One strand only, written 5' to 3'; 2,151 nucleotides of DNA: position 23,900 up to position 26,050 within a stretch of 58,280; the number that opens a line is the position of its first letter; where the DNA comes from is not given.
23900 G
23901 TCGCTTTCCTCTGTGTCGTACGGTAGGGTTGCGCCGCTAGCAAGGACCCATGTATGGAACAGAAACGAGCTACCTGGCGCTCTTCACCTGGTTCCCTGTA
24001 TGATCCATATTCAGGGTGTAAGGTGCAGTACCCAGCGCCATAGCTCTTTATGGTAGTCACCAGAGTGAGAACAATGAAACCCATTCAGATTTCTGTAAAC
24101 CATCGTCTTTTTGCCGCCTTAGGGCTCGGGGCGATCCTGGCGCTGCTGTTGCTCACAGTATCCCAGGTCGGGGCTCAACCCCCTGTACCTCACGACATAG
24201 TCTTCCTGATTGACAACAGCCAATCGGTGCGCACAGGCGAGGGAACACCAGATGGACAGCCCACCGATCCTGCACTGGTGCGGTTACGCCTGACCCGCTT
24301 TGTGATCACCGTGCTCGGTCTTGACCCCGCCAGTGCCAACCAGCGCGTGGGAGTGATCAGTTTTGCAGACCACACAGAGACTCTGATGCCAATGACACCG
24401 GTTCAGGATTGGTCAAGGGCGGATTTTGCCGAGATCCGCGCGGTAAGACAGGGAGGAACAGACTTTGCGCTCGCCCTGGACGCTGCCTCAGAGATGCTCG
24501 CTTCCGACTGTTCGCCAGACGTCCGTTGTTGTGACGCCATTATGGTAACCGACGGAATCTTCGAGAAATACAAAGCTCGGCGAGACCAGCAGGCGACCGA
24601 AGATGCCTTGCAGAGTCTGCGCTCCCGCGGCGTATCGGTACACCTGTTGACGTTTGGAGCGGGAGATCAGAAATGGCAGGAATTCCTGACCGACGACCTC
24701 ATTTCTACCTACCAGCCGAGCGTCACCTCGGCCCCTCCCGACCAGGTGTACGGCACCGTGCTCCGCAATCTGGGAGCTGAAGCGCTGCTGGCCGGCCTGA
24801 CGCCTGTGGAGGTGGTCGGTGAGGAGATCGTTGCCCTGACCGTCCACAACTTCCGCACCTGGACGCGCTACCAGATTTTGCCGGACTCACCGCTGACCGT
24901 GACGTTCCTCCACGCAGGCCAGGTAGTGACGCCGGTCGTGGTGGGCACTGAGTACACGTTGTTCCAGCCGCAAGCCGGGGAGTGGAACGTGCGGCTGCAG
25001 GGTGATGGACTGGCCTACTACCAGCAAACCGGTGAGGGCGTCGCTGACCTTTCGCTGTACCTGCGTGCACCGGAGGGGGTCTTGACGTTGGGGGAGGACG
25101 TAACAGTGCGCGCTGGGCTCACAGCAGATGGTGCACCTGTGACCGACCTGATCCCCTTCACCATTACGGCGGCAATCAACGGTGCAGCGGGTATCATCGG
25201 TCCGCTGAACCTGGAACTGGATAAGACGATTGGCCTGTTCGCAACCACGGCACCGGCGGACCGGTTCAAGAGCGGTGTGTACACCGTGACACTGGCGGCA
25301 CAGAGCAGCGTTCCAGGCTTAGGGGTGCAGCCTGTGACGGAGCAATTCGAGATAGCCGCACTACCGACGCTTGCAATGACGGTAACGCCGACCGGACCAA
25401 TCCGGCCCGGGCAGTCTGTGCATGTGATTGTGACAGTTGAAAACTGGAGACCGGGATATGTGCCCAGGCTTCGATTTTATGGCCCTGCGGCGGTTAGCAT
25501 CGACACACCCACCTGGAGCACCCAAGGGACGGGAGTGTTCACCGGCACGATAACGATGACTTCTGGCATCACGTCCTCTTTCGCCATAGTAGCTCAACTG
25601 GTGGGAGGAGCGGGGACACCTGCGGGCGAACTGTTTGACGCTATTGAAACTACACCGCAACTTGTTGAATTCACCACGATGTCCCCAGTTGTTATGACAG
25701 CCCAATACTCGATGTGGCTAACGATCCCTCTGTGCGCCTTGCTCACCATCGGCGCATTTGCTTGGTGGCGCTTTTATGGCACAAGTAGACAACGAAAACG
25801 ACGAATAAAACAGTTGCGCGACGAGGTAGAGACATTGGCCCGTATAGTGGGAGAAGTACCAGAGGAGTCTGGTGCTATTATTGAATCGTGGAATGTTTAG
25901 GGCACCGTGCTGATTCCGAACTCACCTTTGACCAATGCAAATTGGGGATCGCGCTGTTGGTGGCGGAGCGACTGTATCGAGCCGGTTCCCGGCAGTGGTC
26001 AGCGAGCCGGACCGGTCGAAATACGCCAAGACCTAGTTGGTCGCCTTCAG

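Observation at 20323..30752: Candidate undescribed system: bactofilin / CvnD-type GTPase / two Roadblock proteins / vWA membrane protein / ParA ATPase / sensor-LCP enzyme in one co-oriented neighbourhood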

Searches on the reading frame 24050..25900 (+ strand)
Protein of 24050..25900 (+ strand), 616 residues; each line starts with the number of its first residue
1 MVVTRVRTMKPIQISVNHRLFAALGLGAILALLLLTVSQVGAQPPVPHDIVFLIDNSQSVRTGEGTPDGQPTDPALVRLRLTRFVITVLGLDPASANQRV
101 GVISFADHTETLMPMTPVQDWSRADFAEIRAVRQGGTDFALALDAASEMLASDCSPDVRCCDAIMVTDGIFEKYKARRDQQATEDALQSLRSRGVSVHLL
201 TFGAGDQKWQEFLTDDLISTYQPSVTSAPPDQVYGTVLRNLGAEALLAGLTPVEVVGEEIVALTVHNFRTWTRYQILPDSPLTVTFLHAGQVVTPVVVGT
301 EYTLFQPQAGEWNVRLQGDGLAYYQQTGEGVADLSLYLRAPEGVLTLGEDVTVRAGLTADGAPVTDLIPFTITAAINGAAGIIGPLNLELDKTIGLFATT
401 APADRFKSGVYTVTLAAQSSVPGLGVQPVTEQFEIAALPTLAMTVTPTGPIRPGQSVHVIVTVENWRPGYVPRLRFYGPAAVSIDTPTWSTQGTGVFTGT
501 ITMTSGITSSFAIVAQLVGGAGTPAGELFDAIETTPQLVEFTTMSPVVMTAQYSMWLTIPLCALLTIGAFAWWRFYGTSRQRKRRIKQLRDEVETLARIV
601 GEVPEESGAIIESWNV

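Call 3: search_protein_families(library=pfam, proteins=[window:24050-25900:+], max_evalue=0.01)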
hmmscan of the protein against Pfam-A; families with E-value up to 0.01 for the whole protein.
window:24050-25900:+ (616 aa): 4 families
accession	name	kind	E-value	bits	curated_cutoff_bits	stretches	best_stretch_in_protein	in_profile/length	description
PF13519.12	VWA_2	-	2.7e-12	47.7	27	1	50-169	1-106/107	von Willebrand factor type A domain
PF00092.34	VWA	-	5.2e-08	33.7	23.8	1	49-211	1-146/174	von Willebrand factor type A domain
PF03120.22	DNA_ligase_OB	-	0.0015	18.8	32.9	1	245-297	18-68/79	NAD-dependent DNA ligase OB-fold domain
PF06305.16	LapA_dom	-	0.0021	18.4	28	0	551-596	13-59/64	Lipopolysaccharide assembly protein A domain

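Call 21: find_related_loci(query=window:24050-25900:+, collection=metagenome_contigs, flank=10000)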
Query window:24050-25900:+ (616 aa) in metagenome_contigs; peptide patterns used: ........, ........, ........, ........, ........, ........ (x = any residue, [..] = any of these).
88 stretches matched a pattern, but none encodes a relative of the query by tblastn (E <= 1e-3).

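Call 49: search_protein_families(library=ncbifam, proteins=[window:24050-25900:+], max_evalue=0.01)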
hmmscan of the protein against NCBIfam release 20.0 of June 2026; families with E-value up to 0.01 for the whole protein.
window:24050-25900:+ (616 aa): 1 family
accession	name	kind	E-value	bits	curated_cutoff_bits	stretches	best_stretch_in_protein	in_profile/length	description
NF047506.1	VWA_BatB_Lepto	exception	2e-05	23.8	350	1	48-169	86-196/324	VWA domain-containing protein BatB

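Call 52: search_solved_structures(query=window:24050-25900:+, max_evalue=0.01)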
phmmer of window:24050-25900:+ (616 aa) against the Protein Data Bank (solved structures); distinct sequences matched with E-value up to 0.01: 0.

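Call 54: find_homologous_proteins(query=window:24050-25900:+, max_evalue=0.00001)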
Query window:24050-25900:+ (616 aa): 19 proteins with E <= 0.00001 among 8000 candidates.
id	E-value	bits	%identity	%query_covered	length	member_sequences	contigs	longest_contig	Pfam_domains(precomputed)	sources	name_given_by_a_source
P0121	0.0e+0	1297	96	99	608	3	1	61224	PF00092.35,PF13519.13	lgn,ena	-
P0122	1.3e-275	934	70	97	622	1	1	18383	PF00092.35,PF13519.13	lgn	-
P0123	5.6e-270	915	70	99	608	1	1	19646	PF00092.35,PF13519.13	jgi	jgi:hypothetical protein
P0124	3.9e-269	912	70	99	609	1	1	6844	PF00092.35,PF13519.13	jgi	jgi:hypothetical protein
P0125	9.9e-266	901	68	98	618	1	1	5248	PF00092.35,PF13519.13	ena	-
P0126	5.1e-261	885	66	98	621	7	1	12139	PF00092.35,PF13519.13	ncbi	-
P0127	7.5e-259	878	71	92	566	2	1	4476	PF00092.35,PF13519.13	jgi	jgi:hypothetical protein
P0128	4.3e-235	800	63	91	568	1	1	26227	PF00092.35,PF13519.13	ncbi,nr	ncbi:MAG: VWA domain-containing protein [Chloroflexi bacterium]|nr:VWA domain-containing protein [Ch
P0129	4.5e-222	757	61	98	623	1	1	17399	PF00092.35,PF13519.13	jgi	jgi:hypothetical protein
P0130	6.2e-221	753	60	93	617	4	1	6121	PF00092.35,PF13519.13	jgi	jgi:heme exporter protein D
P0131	1.3e-220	752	63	94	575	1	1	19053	PF00092.35,PF13519.13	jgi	jgi:hypothetical protein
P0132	1.2e-192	660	59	94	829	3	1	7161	PF00092.35,PF13519.13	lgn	-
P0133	3.2e-189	648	61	85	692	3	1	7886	PF00092.35,PF13519.13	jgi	jgi:hypothetical protein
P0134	5.4e-178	611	61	78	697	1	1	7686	PF00092.35,PF13519.13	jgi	jgi:hypothetical protein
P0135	1.8e-164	567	61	76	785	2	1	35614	PF00092.35,PF13519.13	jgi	jgi:hypothetical protein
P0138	6.1e-70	254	34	84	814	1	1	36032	PF00092.35,PF13519.13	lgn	-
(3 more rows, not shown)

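Call 55: find_encoding_contigs(protein=P0135, flank=10000, max_places=1)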
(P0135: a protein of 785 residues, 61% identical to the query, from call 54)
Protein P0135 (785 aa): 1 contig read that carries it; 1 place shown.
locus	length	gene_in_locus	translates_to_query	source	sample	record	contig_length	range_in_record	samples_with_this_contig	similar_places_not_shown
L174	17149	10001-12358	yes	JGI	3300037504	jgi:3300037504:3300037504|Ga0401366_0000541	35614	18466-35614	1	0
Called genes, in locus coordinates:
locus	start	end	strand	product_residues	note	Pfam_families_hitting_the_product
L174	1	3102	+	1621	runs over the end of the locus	-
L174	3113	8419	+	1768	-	PF00515:TPR_1 (faint), PF07719:TPR_2 (faint), PF13428:TPR_14 (faint), PF14559:TPR_19 (faint), PF13414:TPR_11 (faint)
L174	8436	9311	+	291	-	PF00149:Metallophos, PF12850:Metallophos_2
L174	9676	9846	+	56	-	-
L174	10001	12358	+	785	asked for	PF00092:VWA (weak), PF13519:VWA_2 (weak)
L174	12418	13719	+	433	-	PF13173:AAA_14 (faint)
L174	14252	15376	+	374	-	-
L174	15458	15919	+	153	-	-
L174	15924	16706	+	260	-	-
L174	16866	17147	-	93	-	?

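Call 56: find_encoding_contigs(protein=P0138, flank=10000, max_places=1)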
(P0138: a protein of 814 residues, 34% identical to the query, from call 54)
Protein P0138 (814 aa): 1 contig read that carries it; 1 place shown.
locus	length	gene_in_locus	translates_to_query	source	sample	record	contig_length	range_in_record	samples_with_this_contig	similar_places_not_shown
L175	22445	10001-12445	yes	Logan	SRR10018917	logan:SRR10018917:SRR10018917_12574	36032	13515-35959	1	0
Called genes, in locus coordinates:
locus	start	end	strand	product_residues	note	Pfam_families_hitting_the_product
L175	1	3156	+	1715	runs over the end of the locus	-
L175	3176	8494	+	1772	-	PF07719:TPR_2 (faint), PF13181:TPR_8 (faint), PF13432:TPR_16 (faint)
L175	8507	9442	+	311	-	PF00149:Metallophos, PF12850:Metallophos_2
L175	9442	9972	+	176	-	-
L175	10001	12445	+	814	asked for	PF00092:VWA (weak), PF13519:VWA_2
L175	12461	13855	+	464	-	-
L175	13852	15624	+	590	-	-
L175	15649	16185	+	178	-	-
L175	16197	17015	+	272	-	-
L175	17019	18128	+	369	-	PF00188:CAP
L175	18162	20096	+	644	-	PF01435:Peptidase_M48 (weak)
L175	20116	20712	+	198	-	-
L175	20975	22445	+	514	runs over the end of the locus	?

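Call 57: find_encoding_contigs(protein=P0129, flank=10000, max_places=1)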
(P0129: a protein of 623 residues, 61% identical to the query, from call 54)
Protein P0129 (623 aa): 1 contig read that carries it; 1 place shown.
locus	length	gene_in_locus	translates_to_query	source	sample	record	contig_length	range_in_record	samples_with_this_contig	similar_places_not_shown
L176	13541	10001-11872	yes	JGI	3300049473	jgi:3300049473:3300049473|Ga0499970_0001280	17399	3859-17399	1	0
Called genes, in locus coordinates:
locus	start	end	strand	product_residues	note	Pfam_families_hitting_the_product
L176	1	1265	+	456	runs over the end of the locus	PF01523:PmbA_TldD_1st, PF19290:PmbA_TldD_2nd, PF19289:PmbA_TldD_3rd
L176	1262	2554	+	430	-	PF01523:PmbA_TldD_1st, PF19289:PmbA_TldD_3rd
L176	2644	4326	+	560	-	PF00072:Response_reg, PF01590:GAF, PF13185:GAF_2, PF13492:GAF_3, PF00512:HisKA, PF02518:HATPase_c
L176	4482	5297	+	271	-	PF00072:Response_reg, PF00486:Trans_reg_C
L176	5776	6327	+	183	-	PF11563:Protoglobin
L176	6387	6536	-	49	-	-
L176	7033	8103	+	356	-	PF04519:Bactofilin, PF18930:DUF5679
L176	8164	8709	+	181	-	PF00009:GTP_EFTU, PF00025:Arf, PF00071:Ras, PF01926:MMR_HSR1, PF08477:Roc (weak), PF03029:ATP_bind_1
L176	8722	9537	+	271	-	PF03259:Robl_LC7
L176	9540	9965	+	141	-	PF03259:Robl_LC7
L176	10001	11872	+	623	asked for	PF00092:VWA, PF13519:VWA_2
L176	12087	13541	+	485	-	?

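Call 78: search_protein_families(library=padloc, proteins=[window:24050-25900:+], max_evalue=0.001)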
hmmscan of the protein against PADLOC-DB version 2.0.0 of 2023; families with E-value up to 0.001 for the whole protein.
window:24050-25900:+ (616 aa): 0 families

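Call 79: predict_structure(alignment_id=A3)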
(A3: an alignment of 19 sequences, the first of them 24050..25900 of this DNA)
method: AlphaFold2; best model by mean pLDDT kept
length: 616 residues; sequences in the alignment: 19
mean_pLDDT: 78.6   pTM: 0.60
mean pLDDT of the five models: 78.6, 78.4, 77.6, 74.0, 72.0
residues with pLDDT >= 90: 211; 70-90: 241; 50-70: 95; < 50: 69
segments of 3 or more residues with pLDDT < 50: 1-19, 36-43, 545-554, 596-616
pLDDT, mean of each block of 10 residues (from residue 1): 31 47 61 50 70 87 75 83 90 85 84 84 67 73 93 87 93 86 96 95 89 96 90 92 89 94 90 93 93 92 92 94 92 88 80 91 88 92 92 90 90 92 86 87 85 81 81 80 68 76 67 81 60 85 51 52 68 55 50 47 30 28
secondary structure, 60 per line:
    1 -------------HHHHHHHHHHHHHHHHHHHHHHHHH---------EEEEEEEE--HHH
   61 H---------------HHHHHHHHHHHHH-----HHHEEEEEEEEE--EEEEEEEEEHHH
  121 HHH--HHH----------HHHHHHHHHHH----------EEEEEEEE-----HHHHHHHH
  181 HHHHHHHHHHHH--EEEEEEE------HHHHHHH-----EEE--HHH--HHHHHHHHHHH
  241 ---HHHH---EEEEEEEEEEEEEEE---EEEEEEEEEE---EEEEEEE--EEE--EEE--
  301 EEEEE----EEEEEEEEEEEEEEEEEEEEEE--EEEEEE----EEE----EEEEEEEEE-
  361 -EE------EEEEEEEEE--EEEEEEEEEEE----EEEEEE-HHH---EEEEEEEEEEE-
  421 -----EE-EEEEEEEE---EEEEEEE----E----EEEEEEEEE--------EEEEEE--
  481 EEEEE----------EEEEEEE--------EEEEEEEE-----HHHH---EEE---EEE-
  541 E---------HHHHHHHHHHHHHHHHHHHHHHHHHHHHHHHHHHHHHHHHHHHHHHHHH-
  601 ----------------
elements in order: H14-38 E48-55 H58-61 H77-89 E98-106 E109-117 H118-123 H139-149 E160-167 H173-192 E195-201 H208-214 E220-222 H230-240 H244-247 E251-265 E269-278 E282-288 E291-293 E296-298 E301-305 E310-331 E334-339 E344-346 E351-359 E370-378 E381-391 E396-401 E409-419 E429-436 E440-446 E456-464 E473-478 E481-485 E496-502 E511-518 H524-527 E531-533 E537-539 H551-599

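Call 81: fold_search(model_id=the predicted structure, library=pdb)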
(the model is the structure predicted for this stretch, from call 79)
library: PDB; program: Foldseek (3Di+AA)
matches with E <= 10: 1945; with E <= 0.001: 790
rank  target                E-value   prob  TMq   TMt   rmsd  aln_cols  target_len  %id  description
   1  7ad7_B                6.5e-10  1.00  0.16  0.15  21.0       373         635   11  Crystal structure of human complement C5 in complex with the K8 bovine knob domain peptide. (released 2021-03-10)
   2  8cml_E                1.9e-09  1.00  0.16  0.15  23.2       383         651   10  Cryo-EM structure of complement C5 in complex with nanobodies UNbC5-1 and UNbC5-2 (released 2023-09-27)
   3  5hcc_B                5.7e-09  1.00  0.16  0.15  19.7       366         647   10  Ternary complex of human Complement C5 with Ornithodoros moubata OmCI and Dermacentor andersoni RaCI3. (released 2016-03-30)
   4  8ayh_C                7.2e-09  1.00  0.17  0.16  22.5       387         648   11  Structure of Complement C5 in Complex with small molecule inhibitor and CVF (released 2022-12-21)
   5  9rt4_C1               8.1e-09  1.00  0.23  0.45  18.7       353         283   15  NetF - ANTXR2 local refinement focused (released 2026-02-18)
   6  9rt2_C1               1.3e-08  1.00  0.23  0.47  18.2       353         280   14  NetF - ANTXR2 structure (C4) (released 2026-02-18)
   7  6rqj_B                1.5e-08  1.00  0.16  0.15  19.7       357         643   10  Structure of human complement C5 complexed with tick inhibitors OmCI, RaCI1 and CirpT1 (released 2020-01-08)
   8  7jwb_D                2.0e-08  1.00  0.18  0.27  22.3       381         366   10  SARS CoV2 Spike ectodomain with engineered trimerized VH binder (released 2020-10-07)
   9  5i5k_B                3.1e-08  1.00  0.15  0.07  20.8       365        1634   11  Structure of complement C5 in complex with eculizumab (released 2016-03-16)
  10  3km9_A                3.3e-08  1.00  0.16  0.08  19.6       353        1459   11  Structure of complement C5 in complex with the C-terminal beta-grasp domain of SSL7 (released 2009-12-01)
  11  8za9_E                3.5e-08  1.00  0.21  0.25  16.3       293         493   12  Cryo-EM structure of HBMBPP-BTN2A1-BTN3A1 complex (released 2025-04-30)
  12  3cu7_B                3.5e-08  1.00  0.15  0.07  21.1       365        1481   10  Human Complement Component 5 (released 2008-06-10)
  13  9u61_C                5.3e-08  1.00  0.15  0.15  18.8       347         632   12  CP/MBL pathways C3 convertase C4b2a and C3 complex (released 2026-01-14)
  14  7s63_A                5.3e-08  1.00  0.15  0.07  18.9       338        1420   13  Native-form oocyte/egg Alpha-2-Macroglobulin (A2Moo) tetramer (released 2022-01-05)
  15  9jqr_E                5.6e-08  1.00  0.20  0.25  19.9       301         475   12  Cryo-EM structure of the Vgamma9Vdelta2 TCR-engaged BTN3A1-BTN3A2-BTN2A1 complex (released 2025-06-18)
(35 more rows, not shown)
